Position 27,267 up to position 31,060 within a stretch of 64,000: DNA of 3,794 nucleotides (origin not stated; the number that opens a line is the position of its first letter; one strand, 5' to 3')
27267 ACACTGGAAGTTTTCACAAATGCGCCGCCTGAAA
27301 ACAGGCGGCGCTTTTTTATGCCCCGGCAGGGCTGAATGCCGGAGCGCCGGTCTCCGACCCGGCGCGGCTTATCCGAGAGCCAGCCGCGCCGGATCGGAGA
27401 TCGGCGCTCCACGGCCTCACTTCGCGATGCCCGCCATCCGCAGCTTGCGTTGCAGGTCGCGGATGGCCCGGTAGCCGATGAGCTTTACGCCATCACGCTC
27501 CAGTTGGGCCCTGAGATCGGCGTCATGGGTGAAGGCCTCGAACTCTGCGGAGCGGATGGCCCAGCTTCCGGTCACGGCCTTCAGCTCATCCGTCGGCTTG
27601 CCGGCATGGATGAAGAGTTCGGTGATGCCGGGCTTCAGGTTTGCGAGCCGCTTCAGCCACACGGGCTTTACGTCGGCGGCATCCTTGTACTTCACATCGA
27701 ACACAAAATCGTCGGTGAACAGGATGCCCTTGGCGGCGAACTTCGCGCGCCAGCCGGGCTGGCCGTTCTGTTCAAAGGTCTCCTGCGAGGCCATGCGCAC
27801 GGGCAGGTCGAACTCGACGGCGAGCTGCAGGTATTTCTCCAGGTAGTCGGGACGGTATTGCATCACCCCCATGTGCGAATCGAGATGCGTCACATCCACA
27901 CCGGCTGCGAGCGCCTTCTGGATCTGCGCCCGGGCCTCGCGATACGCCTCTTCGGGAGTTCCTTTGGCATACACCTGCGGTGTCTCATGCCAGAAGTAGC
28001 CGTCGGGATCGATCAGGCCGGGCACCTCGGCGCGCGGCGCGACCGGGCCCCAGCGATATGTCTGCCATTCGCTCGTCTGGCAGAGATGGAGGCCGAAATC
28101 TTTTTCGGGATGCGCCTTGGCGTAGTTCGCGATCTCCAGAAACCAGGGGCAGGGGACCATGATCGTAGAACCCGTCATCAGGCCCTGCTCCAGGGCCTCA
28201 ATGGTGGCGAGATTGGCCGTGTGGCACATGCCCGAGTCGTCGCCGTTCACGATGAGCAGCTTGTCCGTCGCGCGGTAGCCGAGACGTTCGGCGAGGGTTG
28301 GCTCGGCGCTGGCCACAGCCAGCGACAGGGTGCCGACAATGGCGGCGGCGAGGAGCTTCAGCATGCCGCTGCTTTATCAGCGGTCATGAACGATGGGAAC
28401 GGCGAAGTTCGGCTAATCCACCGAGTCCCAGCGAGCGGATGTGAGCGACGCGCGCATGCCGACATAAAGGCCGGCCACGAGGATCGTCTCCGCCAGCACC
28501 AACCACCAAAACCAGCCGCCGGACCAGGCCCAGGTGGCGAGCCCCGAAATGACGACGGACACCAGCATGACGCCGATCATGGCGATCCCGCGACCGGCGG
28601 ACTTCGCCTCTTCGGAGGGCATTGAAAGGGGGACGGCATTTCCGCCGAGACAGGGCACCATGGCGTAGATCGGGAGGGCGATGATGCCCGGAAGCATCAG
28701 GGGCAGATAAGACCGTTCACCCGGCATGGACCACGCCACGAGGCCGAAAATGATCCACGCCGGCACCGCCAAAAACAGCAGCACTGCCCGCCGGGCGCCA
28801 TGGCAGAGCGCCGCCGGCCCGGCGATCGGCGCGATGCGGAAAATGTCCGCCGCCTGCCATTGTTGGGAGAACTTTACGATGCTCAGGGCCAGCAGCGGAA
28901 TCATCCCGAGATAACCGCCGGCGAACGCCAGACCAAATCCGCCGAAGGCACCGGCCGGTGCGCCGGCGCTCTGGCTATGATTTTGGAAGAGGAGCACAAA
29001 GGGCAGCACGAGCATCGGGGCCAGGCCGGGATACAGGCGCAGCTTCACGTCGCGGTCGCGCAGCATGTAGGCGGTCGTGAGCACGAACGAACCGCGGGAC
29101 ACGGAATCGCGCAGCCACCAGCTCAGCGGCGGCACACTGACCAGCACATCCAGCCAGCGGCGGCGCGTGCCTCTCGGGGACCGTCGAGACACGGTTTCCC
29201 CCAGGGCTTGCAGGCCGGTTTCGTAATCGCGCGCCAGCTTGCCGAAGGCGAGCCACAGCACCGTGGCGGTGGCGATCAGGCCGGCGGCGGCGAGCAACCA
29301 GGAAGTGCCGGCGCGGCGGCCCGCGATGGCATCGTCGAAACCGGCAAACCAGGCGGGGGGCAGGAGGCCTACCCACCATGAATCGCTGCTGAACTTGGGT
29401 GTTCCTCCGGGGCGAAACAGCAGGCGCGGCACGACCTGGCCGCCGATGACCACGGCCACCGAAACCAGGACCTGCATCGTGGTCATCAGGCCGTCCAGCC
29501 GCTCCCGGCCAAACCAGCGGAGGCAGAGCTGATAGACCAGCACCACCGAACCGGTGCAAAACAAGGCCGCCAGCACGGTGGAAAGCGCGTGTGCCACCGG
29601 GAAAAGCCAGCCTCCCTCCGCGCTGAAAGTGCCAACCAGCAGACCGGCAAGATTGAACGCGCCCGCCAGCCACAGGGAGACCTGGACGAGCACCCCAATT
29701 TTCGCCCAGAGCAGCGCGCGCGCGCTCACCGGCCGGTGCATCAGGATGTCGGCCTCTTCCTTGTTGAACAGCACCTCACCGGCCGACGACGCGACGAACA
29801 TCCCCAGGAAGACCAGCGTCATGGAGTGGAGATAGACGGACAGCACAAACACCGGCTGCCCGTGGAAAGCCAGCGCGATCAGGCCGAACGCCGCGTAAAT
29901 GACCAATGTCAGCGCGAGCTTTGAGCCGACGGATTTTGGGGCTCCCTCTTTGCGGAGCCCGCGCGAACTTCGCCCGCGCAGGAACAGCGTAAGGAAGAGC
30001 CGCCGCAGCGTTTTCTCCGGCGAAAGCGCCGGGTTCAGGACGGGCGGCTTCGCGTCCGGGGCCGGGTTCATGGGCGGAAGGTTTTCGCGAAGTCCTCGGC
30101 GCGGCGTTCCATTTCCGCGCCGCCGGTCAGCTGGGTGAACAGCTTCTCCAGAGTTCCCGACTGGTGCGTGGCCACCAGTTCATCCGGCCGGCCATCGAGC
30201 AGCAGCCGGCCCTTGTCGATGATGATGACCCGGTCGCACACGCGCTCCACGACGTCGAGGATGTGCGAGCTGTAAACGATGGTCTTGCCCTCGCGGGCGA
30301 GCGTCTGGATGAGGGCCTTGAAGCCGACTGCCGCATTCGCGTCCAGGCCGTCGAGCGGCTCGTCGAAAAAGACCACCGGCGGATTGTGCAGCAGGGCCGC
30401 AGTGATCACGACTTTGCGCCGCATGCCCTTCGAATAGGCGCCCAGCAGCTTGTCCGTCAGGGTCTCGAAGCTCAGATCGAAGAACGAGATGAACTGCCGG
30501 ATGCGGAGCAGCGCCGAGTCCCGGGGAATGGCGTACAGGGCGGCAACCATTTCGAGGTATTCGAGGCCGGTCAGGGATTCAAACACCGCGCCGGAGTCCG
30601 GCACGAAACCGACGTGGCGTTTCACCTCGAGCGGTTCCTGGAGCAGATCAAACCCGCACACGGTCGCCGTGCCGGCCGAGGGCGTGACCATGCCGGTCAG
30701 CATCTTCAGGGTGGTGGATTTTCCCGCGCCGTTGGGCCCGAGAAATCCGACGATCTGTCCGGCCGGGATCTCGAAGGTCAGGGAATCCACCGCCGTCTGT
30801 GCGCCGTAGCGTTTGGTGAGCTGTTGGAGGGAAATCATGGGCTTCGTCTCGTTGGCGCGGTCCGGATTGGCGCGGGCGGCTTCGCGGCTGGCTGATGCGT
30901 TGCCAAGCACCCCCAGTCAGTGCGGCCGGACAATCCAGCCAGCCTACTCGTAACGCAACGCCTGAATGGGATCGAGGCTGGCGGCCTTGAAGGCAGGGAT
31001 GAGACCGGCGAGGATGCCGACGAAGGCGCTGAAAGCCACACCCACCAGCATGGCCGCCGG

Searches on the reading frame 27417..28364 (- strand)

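Call 51: search_protein_families(library=pfam, proteins=[window:27417-28364:-], max_evalue=0.001)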
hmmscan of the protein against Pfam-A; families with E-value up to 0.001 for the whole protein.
window:27417-28364:- (315 aa): 1 family
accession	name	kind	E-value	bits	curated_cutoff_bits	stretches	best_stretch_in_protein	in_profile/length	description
PF04794.17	YdjC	-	4.4e-53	181.3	29.7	1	37-282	2-259/266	YdjC-like protein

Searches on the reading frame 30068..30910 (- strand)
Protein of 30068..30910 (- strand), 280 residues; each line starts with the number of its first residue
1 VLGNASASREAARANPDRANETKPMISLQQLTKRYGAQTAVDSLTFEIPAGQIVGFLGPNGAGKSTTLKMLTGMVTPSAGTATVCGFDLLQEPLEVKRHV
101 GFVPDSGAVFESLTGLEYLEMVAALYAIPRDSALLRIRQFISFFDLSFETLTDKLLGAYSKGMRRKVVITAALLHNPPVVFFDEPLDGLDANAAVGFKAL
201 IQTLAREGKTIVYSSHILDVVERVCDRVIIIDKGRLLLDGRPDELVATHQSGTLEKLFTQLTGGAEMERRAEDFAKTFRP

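Call 51: search_protein_families(library=pfam, proteins=[window:30068-30910:-], max_evalue=0.001)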
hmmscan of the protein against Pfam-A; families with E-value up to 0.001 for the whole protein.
window:30068-30910:- (280 aa): 2 families
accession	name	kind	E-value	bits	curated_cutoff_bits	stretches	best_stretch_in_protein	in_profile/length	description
PF00005.33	ABC_tran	-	1.2e-23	84.6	25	1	42-186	2-136/137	ABC transporter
PF13304.12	AAA_21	-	6.3e-07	30.2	27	0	155-217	234-299/304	AAA domain, putative AbiEii toxin, Type IV TA system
